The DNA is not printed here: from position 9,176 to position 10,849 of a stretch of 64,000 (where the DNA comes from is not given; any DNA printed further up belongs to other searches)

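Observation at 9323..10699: The aroA slot is occupied by an EPSP-synthase-fold protein with most substrate-binding and catalytic residues replaced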

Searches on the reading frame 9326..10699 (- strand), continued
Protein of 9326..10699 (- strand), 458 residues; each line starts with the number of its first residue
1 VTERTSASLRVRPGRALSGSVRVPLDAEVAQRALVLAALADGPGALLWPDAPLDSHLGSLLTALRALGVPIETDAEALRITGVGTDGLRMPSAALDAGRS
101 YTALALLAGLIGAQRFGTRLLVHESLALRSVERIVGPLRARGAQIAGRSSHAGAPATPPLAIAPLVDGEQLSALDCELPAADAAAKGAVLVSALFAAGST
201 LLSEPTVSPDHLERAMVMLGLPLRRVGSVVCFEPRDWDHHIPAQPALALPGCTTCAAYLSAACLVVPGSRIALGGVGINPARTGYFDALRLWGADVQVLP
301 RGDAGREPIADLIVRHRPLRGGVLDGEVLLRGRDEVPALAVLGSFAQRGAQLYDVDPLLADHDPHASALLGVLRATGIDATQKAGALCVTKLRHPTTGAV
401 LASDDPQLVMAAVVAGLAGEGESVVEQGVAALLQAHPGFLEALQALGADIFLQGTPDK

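Call 23: find_related_loci(query=A1, collection=genome_contigs, flank=8000)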
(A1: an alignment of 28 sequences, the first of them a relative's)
Query A1 (458 aa) in genome_contigs; peptide patterns used: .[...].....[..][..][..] (x = any residue, [..] = any of these).
243 stretches matched a pattern; 19 encode a relative of the query (tblastn E <= 1e-3); 19 distinct loci.
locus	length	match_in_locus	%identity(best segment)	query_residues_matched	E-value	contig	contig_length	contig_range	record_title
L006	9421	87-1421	65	11-455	1e-157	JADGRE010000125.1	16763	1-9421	MAG: Proteobacteria bacterium isolate Chersky.17_24 contig-100_831, whole genome shotgun sequence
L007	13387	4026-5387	54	1-455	2e-127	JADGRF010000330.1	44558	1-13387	MAG: Sandaracinaceae bacterium isolate Chersky_700 k127_25453748, whole genome shotgun sequence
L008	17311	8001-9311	54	5-450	8e-109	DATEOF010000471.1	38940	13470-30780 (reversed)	MAG TPA_asm: Polyangiales bacterium isolate SMAG_U8988 k141_392637, whole genome shotgun sequence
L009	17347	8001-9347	43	3-450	3e-91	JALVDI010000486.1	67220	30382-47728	MAG: Polyangiaceae bacterium isolate 134-614_metabat2_scaf2bin.026 134-614_scaffold_54_c1, whole genome shotgun sequence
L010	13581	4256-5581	43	11-456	8e-90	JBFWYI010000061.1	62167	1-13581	MAG: Sandaracinaceae bacterium isolate CA_2019_TPBS_160 NODE_3309_length_62167_cov_6.035477_TPBS, whole genome shotgun s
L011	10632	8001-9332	38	5-450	2e-83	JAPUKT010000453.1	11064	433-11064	MAG: Deltaproteobacteria bacterium isolate KW1-S15_267 KW1-S15_267_cg453, whole genome shotgun sequence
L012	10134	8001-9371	41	4-453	3e-83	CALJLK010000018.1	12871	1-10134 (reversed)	MAG TPA_asm: uncultured Sandaracinus sp. isolate SRR1506987_bin.180_CONCOCT_v1.1_MAG genome assembly, contig: ERZ761602.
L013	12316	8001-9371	40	4-453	3e-83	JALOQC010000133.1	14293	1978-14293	MAG: Myxococcota bacterium isolate Prado145 scaffold_7091, whole genome shotgun sequence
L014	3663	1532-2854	41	7-450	4e-83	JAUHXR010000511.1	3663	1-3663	MAG: Polyangia bacterium isolate 3_bin.16 NODE_32875_length_3663_cov_2.492647, whole genome shotgun sequence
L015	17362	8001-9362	41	4-450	2e-80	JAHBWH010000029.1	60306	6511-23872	MAG: Myxococcales bacterium isolate ACE_MYX12 MYX12_29, whole genome shotgun sequence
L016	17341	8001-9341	41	11-453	2e-77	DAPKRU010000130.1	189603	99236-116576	MAG TPA_asm: Polyangiaceae bacterium LLY-WYZ-15_(1-7) isolate LLY-WYZ-15_3 k141_483037, whole genome shotgun sequence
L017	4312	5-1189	39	64-450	3e-74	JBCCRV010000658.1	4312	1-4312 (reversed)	MAG: Myxococcota bacterium isolate P01_D01_bin.40 k141_1722402_length_4312_cov_10.0000, whole genome shotgun sequence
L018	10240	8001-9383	41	4-450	8e-74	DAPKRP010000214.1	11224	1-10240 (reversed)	MAG TPA_asm: Polyangiaceae bacterium LLY-WYZ-14_1 k141_738900, whole genome shotgun sequence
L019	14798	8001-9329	38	5-453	3e-71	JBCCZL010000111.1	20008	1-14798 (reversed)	MAG: Myxococcota bacterium isolate P01_F01_bin.34 k141_3080293_length_20008_cov_11.0000, whole genome shotgun sequence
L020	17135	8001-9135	44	72-450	1e-55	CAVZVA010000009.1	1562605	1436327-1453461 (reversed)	MAG: uncultured delta proteobacterium isolate MFD02416.bin.1.77 genome assembly, contig: contig_68372, whole genome shot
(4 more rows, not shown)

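Call 27: list_cluster_members(proteins=[P0001, P0004, P0015, P0022, P0028, P0041, P0056, P0093, P0103, P0108])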
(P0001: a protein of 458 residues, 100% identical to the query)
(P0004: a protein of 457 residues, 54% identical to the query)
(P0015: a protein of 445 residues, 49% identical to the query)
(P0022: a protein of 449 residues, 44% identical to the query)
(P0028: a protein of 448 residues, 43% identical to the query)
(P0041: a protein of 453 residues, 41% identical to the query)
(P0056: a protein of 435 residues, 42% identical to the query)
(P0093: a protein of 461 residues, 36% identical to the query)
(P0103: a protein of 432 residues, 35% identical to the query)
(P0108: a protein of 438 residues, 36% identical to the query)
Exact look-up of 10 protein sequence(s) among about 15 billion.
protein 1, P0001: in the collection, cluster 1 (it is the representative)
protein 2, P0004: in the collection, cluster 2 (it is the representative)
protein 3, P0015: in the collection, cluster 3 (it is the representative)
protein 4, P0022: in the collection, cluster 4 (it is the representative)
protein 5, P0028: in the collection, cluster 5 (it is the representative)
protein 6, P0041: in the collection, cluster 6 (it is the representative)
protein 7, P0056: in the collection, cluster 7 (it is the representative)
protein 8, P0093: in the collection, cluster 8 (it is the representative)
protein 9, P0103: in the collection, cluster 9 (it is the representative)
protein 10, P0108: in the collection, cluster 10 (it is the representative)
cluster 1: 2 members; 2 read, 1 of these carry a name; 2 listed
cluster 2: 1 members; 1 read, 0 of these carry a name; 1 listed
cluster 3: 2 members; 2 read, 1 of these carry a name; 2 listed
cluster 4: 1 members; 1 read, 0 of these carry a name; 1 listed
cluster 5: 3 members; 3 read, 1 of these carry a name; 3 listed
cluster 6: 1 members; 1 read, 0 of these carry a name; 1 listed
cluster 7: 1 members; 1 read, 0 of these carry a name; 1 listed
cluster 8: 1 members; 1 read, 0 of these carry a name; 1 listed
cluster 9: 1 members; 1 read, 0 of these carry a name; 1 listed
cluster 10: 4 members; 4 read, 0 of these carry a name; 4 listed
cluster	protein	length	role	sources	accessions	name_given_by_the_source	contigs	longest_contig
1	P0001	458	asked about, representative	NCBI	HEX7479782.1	MAG TPA: hypothetical protein VF331_18405 [Polyangiales bacterium]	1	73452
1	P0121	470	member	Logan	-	-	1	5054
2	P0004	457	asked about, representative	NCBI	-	-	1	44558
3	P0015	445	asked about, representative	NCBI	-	-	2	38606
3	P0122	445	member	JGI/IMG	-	3-phosphoshikimate 1-carboxyvinyltransferase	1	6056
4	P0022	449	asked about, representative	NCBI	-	-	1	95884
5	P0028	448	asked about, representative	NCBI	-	-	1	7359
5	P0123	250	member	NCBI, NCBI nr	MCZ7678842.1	MAG: hypothetical protein M5U28_08780 [Sandaracinaceae bacterium] | hypothetical protein [Sandaracinaceae bacterium]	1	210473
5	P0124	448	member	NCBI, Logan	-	-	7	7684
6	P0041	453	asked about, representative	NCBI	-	-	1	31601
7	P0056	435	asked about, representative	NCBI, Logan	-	-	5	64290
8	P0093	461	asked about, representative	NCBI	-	-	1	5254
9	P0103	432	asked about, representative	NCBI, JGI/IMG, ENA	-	-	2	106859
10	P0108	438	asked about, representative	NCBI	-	-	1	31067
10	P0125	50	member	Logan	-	-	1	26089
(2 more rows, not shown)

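Call 28: predict_structure(alignment_id=A1)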
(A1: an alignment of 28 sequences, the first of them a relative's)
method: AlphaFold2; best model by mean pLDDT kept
length: 458 residues; sequences in the alignment: 28
mean_pLDDT: 93.6   pTM: 0.93
mean pLDDT of the five models: 93.6, 92.5, 92.3, 92.0, 92.0
residues with pLDDT >= 90: 395; 70-90: 50; 50-70: 8; < 50: 5
segments of 3 or more residues with pLDDT < 50: 456-458
pLDDT, mean of each block of 10 residues (from residue 1): 71 97 96 97 85 89 98 91 97 97 98 97 93 97 97 94 95 96 96 97 94 96 96 94 92 98 98 97 96 98 92 98 94 95 97 88 82 95 94 87 93 96 94 95 98 70
secondary structure, 60 per line:
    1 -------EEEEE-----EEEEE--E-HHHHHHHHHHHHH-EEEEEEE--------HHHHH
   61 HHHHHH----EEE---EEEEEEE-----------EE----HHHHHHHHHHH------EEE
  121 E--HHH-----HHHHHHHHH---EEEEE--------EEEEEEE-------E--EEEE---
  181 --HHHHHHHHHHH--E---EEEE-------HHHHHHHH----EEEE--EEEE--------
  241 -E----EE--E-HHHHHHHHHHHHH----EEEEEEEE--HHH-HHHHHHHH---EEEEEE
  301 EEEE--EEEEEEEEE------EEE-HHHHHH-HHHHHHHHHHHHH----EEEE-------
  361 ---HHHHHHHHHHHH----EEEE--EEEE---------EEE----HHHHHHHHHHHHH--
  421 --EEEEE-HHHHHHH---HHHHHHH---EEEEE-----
elements in order: E8-12 E18-22 H27-39 E41-47 H56-66 E71-73 E77-83 H101-111 E118-121 H132-140 E144-148 E157-163 E174-177 H183-193 E200-203 H211-218 E223-226 E229-232 H253-265 E270-277 H284-291 E295-304 E307-315 E322-324 H326-331 H333-345 E350-353 H364-375 E380-383 E386-389 E399-401 H406-418 E423-427 H429-435 H439-445 E449-453

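Call 33: fold_search(model_id=the predicted structure, library=pdb)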
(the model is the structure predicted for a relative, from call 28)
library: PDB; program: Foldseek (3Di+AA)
matches with E <= 10: 400; with E <= 0.001: 104
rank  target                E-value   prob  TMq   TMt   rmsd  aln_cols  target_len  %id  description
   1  3slh_A                1.7e-43  1.00  0.88  0.92   2.5       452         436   30  1.70 Angstrom resolution structure of 3-phosphoshikimate 1-carboxyvinyltransferase (AroA) from Coxiella burnetii in co (released 2011-07-20)
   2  3slh_B                3.2e-43  1.00  0.89  0.92   2.7       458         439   29  1.70 Angstrom resolution structure of 3-phosphoshikimate 1-carboxyvinyltransferase (AroA) from Coxiella burnetii in co (released 2011-07-20)
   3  3slh_C                3.4e-43  1.00  0.89  0.93   2.3       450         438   30  1.70 Angstrom resolution structure of 3-phosphoshikimate 1-carboxyvinyltransferase (AroA) from Coxiella burnetii in co (released 2011-07-20)
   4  3slh_D                2.8e-42  1.00  0.89  0.93   2.4       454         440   30  1.70 Angstrom resolution structure of 3-phosphoshikimate 1-carboxyvinyltransferase (AroA) from Coxiella burnetii in co (released 2011-07-20)
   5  5buf_A                2.8e-42  1.00  0.85  0.87   2.9       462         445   29  2.37 Angstrom Structure of EPSP Synthase from acinetobacter baumannii (released 2016-02-17)
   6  4egr_A                6.2e-42  1.00  0.88  0.92   2.3       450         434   30  2.50 angstrom resolution structure of 3-phosphoshikimate 1-carboxyvinyltransferase (AroA) from Coxiella burnetii in co (released 2012-04-11)
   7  5bs5_A                4.6e-41  1.00  0.84  0.87   2.9       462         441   29  EPSP synthase from Acinetobacter baumannii (released 2016-02-24)
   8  5bs5_B                8.9e-41  1.00  0.80  0.83   3.5       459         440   29  EPSP synthase from Acinetobacter baumannii (released 2016-02-24)
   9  3tr1                  3.6e-40  1.00  0.88  0.92   2.4       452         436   31  Structure of a 3-phosphoshikimate 1-carboxyvinyltransferase (aroA) from Coxiella burnetii (released 2011-09-28)
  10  2gg6                  1.4e-39  1.00  0.88  0.90   2.6       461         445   28  CP4 EPSP synthase liganded with S3P (released 2006-08-22)
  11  3rmt_C                1.5e-39  1.00  0.83  0.87   3.1       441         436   30  Crystal structure of putative 5-enolpyruvoylshikimate-3-phosphate synthase from Bacillus halodurans C-125 (released 2011-05-18)
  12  3rmt_D                1.5e-39  1.00  0.82  0.87   3.0       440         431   30  Crystal structure of putative 5-enolpyruvoylshikimate-3-phosphate synthase from Bacillus halodurans C-125 (released 2011-05-18)
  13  3rmt_B                1.8e-39  1.00  0.81  0.86   3.1       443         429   30  Crystal structure of putative 5-enolpyruvoylshikimate-3-phosphate synthase from Bacillus halodurans C-125 (released 2011-05-18)
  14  2gg4                  1.8e-39  1.00  0.79  0.81   4.0       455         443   28  CP4 EPSP synthase (unliganded) (released 2006-08-22)
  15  3rmt_A                3.4e-39  1.00  0.79  0.83   3.5       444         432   31  Crystal structure of putative 5-enolpyruvoylshikimate-3-phosphate synthase from Bacillus halodurans C-125 (released 2011-05-18)
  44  5ujs_A                1.1e-25  1.00  0.77  0.84   3.6       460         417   16  2.45 Angstrom Resolution Crystal Structure of UDP-N-acetylglucosamine 1-carboxyvinyltransferase from Campylobacter jej (released 2017-02-01)
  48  2yvw                  2.2e-24  1.00  0.76  0.83   3.8       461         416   18  Crystal structure of UDP-N-acetylglucosamine 1-carboxyvinyltransferase from Aquifex aeolicus VF5 (released 2007-10-16)
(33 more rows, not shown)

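Call 34: find_encoding_contigs(protein=P0121, flank=5000, max_places=2)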
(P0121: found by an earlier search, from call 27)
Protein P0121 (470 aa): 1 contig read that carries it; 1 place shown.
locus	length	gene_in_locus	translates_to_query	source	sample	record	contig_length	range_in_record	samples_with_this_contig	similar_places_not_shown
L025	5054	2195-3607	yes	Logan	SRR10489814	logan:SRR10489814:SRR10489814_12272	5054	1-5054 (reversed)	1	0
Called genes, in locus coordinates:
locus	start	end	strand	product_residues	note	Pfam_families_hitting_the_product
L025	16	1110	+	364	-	PF00155:Aminotran_1_2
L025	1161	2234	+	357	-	-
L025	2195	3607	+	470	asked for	PF00275:EPSP_synthase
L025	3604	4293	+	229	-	PF02224:Cytidylate_kin, PF13189:Cytidylate_kin2, PF13207:AAA_17 (faint), PF13238:AAA_18 (faint)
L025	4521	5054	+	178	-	?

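Call 38: find_related_loci(query=A1, collection=metagenome_contigs, flank=4000)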
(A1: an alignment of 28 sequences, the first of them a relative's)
Query A1 (458 aa) in metagenome_contigs; peptide patterns used: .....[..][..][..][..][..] (x = any residue, [..] = any of these).
542 stretches matched a pattern; 87 encode a relative of the query (tblastn E <= 1e-3); the best 80 are kept; 80 distinct loci.
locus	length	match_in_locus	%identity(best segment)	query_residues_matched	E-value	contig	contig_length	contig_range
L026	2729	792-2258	49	6-450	2e-122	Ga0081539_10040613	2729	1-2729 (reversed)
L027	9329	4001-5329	52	5-450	7e-114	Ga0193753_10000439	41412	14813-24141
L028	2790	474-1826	44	1-456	7e-98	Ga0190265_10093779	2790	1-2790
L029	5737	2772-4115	43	1-453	5e-94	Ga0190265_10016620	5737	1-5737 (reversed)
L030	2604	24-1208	50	64-453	7e-95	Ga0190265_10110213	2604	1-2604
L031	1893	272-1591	41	9-450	3e-96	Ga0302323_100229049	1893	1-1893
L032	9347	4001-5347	43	3-450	7e-91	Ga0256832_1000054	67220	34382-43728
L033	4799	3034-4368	40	4-450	3e-88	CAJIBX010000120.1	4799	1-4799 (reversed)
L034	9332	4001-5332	43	8-450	9e-88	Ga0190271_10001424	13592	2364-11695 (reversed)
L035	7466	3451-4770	42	9-450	3e-86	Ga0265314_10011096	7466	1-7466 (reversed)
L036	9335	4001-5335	42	8-450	9e-86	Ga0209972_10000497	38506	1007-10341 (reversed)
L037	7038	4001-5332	39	5-450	1e-85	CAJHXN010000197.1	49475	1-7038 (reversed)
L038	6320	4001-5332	39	5-450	5e-85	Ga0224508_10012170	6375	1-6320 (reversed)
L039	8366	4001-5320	39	9-450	1e-83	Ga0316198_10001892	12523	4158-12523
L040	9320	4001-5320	39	9-450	3e-83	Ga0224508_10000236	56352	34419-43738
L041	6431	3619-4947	40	8-450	3e-83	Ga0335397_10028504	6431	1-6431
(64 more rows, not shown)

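Call 45: find_encoding_contigs(protein=P0022, flank=3000, max_places=2)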
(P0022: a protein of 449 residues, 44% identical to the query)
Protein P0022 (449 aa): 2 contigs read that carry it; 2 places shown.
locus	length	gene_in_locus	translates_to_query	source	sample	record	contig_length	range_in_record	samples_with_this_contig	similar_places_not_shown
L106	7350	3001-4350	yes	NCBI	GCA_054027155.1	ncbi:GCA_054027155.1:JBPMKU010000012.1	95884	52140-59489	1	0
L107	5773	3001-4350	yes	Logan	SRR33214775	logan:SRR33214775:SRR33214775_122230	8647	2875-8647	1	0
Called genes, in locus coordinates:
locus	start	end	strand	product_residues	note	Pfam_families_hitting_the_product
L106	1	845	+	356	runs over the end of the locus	PF01817:CM_2 (weak), PF00800:PDT, PF01842:ACT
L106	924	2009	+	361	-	PF00155:Aminotran_1_2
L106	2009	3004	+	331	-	-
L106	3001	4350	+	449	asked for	PF00275:EPSP_synthase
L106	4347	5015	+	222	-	PF13189:Cytidylate_kin2 (faint), PF02224:Cytidylate_kin, PF13207:AAA_17 (faint), PF13238:AAA_18 (weak)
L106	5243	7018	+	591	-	PF17092:PCB_OB (faint), PF21710:Spt6_S1 (faint), PF00575:S1 (weak), PF13509:S1_2 (faint), PF00575:S1, PF23459:S1_RRP5 (weak), PF00575:S1, PF23459:S1_RRP5 (weak)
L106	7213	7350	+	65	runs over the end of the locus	-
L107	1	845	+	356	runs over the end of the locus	PF01817:CM_2 (weak), PF00800:PDT, PF01842:ACT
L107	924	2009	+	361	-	PF00155:Aminotran_1_2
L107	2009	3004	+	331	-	-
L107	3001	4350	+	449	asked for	PF00275:EPSP_synthase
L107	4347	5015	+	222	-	PF13189:Cytidylate_kin2 (faint), PF02224:Cytidylate_kin, PF13207:AAA_17 (faint), PF13238:AAA_18 (weak)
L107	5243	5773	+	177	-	?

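Call 46: find_encoding_contigs(protein=P0041, flank=3000, max_places=2)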
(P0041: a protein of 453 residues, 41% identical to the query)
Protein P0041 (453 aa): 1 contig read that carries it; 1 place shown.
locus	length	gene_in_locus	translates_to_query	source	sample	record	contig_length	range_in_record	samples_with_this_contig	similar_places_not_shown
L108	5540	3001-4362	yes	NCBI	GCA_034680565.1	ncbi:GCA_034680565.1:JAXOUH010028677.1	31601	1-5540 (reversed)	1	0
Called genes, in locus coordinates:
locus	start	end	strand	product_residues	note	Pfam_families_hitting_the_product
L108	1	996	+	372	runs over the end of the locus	PF00155:Aminotran_1_2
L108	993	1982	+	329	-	-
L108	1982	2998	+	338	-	-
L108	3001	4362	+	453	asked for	PF00275:EPSP_synthase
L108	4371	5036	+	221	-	PF02224:Cytidylate_kin, PF13189:Cytidylate_kin2, PF13207:AAA_17 (faint), PF13238:AAA_18 (weak)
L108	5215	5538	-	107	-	?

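Call 49: search_protein_families(library=pfam, proteins=[L036:221-1303:+, L036:1176-2822:+, L036:2900-3991:+, L036:5375-6043:-, L036:6130-6666:+, L036:6710-9082:-, L041:1226-2404:+, L041:2510-3610:+, L041:5056-6423:+, L035:2331-3410:+], max_evalue=0.001)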
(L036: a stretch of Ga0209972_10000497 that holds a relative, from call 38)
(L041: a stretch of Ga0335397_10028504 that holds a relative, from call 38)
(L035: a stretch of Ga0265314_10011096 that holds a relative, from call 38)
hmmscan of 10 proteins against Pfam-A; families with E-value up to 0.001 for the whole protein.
L036:221-1303:+ (361 aa): 1 family
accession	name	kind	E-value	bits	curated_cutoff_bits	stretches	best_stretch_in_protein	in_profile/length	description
PF01244.27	Peptidase_M19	-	1.4e-47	162.9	26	1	74-356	34-317/319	Membrane dipeptidase (Peptidase family M19)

L036:1176-2822:+ (549 aa): 1 family
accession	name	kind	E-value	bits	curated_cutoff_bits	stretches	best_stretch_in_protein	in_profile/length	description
PF02557.22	VanY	-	3.7e-05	23.9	25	1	219-286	10-81/132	D-alanyl-D-alanine carboxypeptidase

L036:2900-3991:+ (364 aa): 2 families
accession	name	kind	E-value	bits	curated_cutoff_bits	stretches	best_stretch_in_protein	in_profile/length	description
PF00800.23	PDT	-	9.4e-29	100.9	25.2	1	92-272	1-180/181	Prephenate dehydratase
PF01842.31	ACT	-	1.2e-05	25.5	27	1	291-346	11-65/66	ACT domain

L036:5375-6043:- (223 aa): 1 family
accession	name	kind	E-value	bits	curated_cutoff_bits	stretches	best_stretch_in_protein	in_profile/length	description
PF00857.26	Isochorismatase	-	3.8e-25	89.4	27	1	28-222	3-170/175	Isochorismatase domain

L036:6130-6666:+ (179 aa): 0 families

L036:6710-9082:- (791 aa): 2 families
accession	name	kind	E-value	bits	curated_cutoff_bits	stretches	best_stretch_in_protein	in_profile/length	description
PF02540.23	NAD_synthase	-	1.1e-30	107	21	1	449-717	6-222/242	NAD synthase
PF00795.27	CN_hydrolase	-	1.1e-18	68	23.2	1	108-345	2-230/256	Carbon-nitrogen hydrolase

L041:1226-2404:+ (393 aa): 1 family
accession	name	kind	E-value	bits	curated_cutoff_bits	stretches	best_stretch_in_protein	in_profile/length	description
PF01244.27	Peptidase_M19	-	2.1e-48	165.5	26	1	102-388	30-317/319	Membrane dipeptidase (Peptidase family M19)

L041:2510-3610:+ (367 aa): 1 family
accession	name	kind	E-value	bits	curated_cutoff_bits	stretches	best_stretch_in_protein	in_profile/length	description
PF00800.23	PDT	-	5e-28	98.6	25.2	1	93-269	1-179/181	Prephenate dehydratase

L041:5056-6423:+ (456 aa): 0 families

L035:2331-3410:+ (360 aa): 3 families
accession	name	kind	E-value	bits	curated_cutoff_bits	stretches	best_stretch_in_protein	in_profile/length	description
PF00800.23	PDT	-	3.7e-30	105.5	25.2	1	92-268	1-180/181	Prephenate dehydratase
PF01817.26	CM_2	-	7.7e-07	29.7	27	1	11-85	1-77/80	Chorismate mutase type II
PF01842.31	ACT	-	1.1e-05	25.6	27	1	283-341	7-64/66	ACT domain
